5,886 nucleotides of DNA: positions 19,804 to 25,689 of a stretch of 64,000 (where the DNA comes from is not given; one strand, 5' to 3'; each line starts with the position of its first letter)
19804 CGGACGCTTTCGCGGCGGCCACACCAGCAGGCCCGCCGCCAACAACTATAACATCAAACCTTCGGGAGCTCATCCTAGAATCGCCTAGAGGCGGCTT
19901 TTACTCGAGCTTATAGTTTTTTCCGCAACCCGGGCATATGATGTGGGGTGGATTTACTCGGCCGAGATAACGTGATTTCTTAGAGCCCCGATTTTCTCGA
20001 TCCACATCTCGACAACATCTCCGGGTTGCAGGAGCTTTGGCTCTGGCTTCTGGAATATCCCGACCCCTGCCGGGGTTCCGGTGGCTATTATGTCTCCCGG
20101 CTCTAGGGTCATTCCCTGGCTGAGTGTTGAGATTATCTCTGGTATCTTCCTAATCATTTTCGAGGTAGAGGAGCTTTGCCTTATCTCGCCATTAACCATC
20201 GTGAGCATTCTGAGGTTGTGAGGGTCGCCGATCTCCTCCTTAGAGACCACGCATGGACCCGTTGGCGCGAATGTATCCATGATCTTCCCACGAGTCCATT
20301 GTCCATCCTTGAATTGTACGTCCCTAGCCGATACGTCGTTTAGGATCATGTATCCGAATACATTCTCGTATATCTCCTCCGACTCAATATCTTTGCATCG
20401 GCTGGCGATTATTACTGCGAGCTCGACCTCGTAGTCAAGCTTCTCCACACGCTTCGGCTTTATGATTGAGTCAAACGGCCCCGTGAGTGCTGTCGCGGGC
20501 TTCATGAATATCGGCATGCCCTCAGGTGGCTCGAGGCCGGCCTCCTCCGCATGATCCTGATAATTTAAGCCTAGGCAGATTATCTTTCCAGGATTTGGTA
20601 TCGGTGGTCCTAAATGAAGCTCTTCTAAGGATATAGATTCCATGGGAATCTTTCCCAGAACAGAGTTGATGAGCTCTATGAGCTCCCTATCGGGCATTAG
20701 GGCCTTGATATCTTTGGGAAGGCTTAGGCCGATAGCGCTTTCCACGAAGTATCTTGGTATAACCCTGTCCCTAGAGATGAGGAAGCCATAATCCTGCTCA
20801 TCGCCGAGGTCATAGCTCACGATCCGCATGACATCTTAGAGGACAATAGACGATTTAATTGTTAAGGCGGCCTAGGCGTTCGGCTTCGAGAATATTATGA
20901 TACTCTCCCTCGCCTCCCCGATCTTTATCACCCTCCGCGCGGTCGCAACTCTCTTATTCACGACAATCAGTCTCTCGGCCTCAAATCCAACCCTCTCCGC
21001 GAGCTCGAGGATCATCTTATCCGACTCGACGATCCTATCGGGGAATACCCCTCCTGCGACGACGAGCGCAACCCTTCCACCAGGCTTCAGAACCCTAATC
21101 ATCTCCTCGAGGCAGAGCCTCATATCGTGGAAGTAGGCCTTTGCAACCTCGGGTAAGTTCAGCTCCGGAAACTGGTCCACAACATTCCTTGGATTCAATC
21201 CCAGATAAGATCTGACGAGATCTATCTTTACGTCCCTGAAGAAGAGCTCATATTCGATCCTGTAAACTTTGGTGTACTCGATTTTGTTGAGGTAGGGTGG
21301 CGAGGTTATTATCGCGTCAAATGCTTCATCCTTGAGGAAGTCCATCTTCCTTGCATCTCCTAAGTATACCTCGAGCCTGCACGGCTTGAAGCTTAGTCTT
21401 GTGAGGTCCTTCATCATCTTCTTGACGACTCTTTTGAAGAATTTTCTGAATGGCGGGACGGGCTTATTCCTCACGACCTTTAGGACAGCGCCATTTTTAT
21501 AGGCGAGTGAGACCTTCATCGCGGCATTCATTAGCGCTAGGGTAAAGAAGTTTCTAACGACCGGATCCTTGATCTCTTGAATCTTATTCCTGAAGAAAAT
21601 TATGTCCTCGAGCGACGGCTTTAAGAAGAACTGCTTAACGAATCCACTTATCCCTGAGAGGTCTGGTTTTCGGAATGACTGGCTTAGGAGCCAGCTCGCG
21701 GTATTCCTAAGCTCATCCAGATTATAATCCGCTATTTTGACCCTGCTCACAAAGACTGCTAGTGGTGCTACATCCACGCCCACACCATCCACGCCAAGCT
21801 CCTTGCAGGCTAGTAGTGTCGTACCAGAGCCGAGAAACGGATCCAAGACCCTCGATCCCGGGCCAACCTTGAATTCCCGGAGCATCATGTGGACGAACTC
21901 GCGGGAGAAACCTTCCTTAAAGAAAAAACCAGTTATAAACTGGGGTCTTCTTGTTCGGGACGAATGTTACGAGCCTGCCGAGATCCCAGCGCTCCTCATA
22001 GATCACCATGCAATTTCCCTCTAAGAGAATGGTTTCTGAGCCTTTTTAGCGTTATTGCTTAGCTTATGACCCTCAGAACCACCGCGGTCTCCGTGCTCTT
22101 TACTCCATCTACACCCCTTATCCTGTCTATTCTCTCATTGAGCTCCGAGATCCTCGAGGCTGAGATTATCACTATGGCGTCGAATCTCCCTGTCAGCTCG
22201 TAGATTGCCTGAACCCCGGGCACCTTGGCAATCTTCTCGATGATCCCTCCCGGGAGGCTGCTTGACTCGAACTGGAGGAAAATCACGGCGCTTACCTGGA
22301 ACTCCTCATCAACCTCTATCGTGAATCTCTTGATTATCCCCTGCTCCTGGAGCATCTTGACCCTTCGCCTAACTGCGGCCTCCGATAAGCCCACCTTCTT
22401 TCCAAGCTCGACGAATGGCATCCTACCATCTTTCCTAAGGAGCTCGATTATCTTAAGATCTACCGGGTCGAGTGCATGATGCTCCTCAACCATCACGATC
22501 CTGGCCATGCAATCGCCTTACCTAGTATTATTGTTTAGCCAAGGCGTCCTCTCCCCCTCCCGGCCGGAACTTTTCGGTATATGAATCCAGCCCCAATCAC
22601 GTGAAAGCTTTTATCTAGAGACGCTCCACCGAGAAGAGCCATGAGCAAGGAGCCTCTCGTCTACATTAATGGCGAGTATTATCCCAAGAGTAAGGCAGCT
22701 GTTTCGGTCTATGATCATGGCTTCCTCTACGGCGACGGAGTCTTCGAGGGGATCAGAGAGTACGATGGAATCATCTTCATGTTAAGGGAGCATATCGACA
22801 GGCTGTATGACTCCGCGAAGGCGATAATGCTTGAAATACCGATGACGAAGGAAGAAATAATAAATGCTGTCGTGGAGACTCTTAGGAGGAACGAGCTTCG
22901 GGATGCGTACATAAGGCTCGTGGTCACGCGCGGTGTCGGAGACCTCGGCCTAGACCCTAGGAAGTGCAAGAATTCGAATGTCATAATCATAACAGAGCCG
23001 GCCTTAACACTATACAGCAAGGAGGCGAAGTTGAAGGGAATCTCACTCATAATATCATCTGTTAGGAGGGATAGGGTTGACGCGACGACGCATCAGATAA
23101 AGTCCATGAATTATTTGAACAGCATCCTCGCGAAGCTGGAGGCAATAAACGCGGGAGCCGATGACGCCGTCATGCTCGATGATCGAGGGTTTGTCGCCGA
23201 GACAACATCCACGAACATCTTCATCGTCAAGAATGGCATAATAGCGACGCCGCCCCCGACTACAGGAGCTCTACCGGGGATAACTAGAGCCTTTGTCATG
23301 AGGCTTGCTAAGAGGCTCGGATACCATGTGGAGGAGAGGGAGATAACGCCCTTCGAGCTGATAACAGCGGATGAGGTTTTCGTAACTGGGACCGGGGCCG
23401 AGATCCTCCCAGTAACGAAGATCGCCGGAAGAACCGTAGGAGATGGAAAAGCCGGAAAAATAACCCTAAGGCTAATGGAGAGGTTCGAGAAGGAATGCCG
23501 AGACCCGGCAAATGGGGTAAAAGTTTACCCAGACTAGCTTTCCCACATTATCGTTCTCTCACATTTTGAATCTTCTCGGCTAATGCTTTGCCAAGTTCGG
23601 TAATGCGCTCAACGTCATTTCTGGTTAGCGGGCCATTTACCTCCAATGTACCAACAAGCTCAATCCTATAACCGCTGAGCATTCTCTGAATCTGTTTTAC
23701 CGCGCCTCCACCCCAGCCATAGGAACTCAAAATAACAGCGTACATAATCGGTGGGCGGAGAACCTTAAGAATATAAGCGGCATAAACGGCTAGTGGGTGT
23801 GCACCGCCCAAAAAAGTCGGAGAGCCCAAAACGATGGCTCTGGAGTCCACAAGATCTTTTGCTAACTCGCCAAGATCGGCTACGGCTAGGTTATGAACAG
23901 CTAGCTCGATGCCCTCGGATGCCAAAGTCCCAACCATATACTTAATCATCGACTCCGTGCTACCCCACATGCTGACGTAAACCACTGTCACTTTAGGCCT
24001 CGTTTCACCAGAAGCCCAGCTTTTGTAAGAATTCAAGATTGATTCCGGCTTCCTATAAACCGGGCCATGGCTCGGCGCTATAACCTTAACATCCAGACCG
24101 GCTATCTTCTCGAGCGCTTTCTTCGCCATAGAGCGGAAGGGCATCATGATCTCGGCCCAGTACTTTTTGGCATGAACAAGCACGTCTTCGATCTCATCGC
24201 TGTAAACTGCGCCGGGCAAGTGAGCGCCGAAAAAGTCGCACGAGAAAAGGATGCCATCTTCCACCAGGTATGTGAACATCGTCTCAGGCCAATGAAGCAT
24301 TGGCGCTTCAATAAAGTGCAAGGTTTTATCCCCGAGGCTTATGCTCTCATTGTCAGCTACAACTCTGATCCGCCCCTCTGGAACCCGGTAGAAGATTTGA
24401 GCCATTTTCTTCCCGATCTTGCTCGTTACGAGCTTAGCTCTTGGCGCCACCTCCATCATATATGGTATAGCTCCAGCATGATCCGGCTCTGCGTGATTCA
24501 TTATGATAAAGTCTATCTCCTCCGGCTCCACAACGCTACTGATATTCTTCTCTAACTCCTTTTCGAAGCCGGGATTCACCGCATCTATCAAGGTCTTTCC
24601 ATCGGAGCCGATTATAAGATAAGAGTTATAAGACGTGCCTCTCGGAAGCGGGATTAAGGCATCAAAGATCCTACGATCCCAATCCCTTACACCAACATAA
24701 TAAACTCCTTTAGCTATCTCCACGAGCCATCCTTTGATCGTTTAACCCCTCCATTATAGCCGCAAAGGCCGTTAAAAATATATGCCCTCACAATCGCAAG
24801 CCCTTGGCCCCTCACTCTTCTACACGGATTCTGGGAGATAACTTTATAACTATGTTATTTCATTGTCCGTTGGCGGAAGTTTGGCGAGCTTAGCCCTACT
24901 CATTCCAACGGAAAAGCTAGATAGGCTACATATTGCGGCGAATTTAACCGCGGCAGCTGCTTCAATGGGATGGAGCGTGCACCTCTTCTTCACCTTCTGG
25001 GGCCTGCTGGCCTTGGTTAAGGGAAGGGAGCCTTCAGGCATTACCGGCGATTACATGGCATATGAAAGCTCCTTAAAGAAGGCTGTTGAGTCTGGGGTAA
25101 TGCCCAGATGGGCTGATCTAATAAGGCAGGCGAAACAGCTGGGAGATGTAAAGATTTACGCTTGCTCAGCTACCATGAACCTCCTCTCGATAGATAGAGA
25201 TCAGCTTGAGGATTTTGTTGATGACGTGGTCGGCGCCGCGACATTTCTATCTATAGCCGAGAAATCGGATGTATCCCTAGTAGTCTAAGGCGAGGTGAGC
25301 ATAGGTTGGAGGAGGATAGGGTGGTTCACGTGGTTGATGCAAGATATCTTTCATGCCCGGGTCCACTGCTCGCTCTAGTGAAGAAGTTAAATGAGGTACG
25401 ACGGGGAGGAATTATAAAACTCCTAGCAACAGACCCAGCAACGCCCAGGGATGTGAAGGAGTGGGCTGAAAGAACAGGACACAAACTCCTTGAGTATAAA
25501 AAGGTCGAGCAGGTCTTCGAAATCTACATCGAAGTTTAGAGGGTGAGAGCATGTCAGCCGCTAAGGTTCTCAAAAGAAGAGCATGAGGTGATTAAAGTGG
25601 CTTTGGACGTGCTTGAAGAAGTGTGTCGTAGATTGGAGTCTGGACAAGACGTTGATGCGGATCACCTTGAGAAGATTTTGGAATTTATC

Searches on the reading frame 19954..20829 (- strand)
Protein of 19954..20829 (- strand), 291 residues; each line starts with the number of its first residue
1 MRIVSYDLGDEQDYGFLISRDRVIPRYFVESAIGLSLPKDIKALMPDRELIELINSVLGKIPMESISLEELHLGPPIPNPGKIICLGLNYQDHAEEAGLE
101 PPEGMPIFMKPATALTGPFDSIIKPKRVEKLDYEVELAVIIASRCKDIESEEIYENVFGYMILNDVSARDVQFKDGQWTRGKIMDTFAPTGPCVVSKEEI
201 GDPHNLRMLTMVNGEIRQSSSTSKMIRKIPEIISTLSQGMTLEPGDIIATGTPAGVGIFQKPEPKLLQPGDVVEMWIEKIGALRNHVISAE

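Call 39: search_protein_families(library=pfam, proteins=[window:19954-20829:-], max_evalue=0.001)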
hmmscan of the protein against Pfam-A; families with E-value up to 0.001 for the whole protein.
window:19954-20829:- (291 aa): 1 family
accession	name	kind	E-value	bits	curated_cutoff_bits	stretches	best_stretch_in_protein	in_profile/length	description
PF01557.24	FAA_hydrolase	-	1.6e-74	250.7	23.9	1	82-287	1-213/214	Fumarylacetoacetate (FAA) hydrolase C-terminal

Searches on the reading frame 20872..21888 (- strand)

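Call 39: search_protein_families(library=pfam, proteins=[window:20872-21888:-], max_evalue=0.001)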
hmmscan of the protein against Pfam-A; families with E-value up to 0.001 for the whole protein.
window:20872-21888:- (338 aa): 5 families
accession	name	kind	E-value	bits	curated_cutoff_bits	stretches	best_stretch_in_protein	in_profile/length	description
PF01555.25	N6_N4_Mtase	-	1.2e-14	55.3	26.7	2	10-40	181-211/221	DNA methylase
PF13847.12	Methyltransf_31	-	4e-06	27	27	1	153-276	39-110/145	Methyltransferase domain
PF08241.18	Methyltransf_11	-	4.3e-06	27.7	21.2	0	252-274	72-94/95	Methyltransferase domain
PF13649.12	Methyltransf_25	-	7.5e-06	27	27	0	167-196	43-71/97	Methyltransferase domain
PF01170.24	UPF0020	-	2.5e-05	24.5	22.3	0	172-219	105-151/197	RMKL-like, methyltransferase domain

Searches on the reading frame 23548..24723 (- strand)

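Call 39: search_protein_families(library=pfam, proteins=[window:23548-24723:-], max_evalue=0.001)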
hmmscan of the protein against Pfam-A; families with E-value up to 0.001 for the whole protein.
window:23548-24723:- (391 aa): 3 families
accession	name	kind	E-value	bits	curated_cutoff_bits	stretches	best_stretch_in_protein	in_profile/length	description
PF19583.5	ODP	-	5.9e-30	105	27.2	1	32-220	3-194/194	ODP family beta lactamase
PF00753.33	Lactamase_B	-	2.6e-11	44.3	22.7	1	30-219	4-196/196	Metallo-beta-lactamase superfamily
PF12706.13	Lactamase_B_2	-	3.3e-05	24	27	1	45-155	4-131/200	Beta-lactamase superfamily domain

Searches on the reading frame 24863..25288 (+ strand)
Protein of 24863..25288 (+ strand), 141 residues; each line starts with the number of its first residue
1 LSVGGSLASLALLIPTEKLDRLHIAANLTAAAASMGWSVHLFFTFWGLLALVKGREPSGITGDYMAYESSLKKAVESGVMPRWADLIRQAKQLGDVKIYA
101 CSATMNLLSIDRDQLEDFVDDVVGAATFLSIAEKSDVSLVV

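Call 39: search_protein_families(library=pfam, proteins=[window:24863-25288:+], max_evalue=0.001)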
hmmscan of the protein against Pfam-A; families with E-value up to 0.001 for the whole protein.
window:24863-25288:+ (141 aa): 2 families
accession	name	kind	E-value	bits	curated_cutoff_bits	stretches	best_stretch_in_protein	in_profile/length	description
PF13686.11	DrsE_2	-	5.7e-19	69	25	2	69-139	87-155/156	DsrE/DsrF/DrsH-like family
PF02635.20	DsrE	-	5.3e-06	27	22.7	1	24-130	19-105/116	DsrE/DsrF-like family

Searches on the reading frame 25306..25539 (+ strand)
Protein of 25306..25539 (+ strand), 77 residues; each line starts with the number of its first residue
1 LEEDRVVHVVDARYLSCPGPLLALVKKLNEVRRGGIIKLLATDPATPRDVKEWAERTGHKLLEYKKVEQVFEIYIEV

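Call 39: search_protein_families(library=pfam, proteins=[window:25306-25539:+], max_evalue=0.001)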
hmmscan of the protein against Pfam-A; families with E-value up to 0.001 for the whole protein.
window:25306-25539:+ (77 aa): 1 family
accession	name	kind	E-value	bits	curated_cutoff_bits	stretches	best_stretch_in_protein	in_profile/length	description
PF01206.22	TusA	-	2.2e-20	72.7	28.6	1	9-76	2-69/70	Sulfurtransferase TusA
